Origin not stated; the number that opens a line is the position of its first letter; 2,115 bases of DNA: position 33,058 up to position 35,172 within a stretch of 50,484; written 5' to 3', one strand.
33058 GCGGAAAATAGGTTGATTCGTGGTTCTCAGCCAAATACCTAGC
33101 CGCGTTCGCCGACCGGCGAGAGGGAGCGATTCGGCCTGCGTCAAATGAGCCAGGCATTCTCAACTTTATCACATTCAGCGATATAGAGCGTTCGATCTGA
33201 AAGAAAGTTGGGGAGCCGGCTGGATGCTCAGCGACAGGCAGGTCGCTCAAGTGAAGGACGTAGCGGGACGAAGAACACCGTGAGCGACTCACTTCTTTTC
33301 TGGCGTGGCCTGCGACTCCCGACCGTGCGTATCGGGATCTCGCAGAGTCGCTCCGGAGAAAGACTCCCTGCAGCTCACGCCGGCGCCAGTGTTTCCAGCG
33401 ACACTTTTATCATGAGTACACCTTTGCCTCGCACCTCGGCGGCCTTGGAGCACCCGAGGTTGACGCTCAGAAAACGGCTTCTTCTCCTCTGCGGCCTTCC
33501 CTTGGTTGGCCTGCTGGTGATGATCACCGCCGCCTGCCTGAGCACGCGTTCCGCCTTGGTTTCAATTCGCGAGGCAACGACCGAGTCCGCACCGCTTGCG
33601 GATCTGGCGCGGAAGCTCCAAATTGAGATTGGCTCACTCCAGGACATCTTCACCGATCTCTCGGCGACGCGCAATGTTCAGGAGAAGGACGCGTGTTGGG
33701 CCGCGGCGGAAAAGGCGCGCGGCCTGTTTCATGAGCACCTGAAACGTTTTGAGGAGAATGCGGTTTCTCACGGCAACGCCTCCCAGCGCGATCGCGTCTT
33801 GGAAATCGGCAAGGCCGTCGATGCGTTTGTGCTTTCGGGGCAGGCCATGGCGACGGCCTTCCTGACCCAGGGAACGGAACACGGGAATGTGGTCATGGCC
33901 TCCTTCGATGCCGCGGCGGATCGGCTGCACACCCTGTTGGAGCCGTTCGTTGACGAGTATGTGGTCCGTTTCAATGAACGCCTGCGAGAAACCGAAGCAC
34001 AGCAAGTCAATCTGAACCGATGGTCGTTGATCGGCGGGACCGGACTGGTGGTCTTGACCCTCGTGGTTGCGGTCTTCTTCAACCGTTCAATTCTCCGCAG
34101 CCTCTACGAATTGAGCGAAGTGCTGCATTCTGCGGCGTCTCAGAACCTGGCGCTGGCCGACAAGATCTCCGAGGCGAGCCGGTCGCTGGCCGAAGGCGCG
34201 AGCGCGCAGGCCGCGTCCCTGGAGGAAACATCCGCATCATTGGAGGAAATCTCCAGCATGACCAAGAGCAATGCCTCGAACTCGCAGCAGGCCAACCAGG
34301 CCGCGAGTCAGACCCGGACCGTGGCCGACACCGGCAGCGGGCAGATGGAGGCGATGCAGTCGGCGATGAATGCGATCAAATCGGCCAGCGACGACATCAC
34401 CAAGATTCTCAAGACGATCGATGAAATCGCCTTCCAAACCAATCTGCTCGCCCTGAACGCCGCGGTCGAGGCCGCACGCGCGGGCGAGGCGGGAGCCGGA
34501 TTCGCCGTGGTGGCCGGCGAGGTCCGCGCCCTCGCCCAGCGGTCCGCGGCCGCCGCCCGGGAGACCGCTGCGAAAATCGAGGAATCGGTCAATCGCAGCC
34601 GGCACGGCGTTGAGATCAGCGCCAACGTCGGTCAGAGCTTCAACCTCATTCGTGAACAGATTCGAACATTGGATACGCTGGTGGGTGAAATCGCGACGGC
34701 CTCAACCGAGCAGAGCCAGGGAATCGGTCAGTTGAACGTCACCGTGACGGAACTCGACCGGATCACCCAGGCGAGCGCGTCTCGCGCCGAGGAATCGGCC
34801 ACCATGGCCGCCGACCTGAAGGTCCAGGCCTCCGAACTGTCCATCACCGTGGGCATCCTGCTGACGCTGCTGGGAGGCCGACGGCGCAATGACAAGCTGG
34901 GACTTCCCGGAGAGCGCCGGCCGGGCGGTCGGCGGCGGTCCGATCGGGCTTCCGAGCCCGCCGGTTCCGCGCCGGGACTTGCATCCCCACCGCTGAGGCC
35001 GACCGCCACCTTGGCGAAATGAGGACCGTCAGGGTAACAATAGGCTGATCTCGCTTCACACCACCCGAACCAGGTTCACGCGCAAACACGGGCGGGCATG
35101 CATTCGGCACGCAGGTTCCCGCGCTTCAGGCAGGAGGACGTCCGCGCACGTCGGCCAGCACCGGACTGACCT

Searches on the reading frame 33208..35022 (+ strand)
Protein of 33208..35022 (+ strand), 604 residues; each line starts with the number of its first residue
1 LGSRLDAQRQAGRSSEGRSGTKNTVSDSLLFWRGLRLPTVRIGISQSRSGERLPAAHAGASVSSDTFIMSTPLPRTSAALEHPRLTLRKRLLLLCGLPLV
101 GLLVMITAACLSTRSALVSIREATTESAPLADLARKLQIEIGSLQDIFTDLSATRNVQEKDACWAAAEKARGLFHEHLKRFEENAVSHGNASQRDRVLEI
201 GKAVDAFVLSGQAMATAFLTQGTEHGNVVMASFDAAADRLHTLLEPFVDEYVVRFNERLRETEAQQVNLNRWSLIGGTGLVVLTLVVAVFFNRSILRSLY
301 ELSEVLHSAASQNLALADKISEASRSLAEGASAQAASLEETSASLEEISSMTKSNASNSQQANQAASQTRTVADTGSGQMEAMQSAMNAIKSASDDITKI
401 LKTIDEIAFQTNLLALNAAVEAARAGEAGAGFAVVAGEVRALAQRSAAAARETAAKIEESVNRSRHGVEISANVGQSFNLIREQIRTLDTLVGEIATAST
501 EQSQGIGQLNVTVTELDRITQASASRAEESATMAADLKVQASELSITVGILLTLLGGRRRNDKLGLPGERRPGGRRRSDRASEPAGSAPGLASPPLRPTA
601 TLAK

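Call 48: search_protein_families(library=pfam, proteins=[window:33208-35022:+], max_evalue=0.0001)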
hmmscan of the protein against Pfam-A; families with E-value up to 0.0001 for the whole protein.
window:33208-35022:+ (604 aa): 1 family
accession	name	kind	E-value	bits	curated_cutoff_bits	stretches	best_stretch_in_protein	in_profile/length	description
PF00015.26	MCPsignal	-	1.7e-42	145.7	34.6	1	364-520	2-172/172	Methyl-accepting chemotaxis protein (MCP) signalling domain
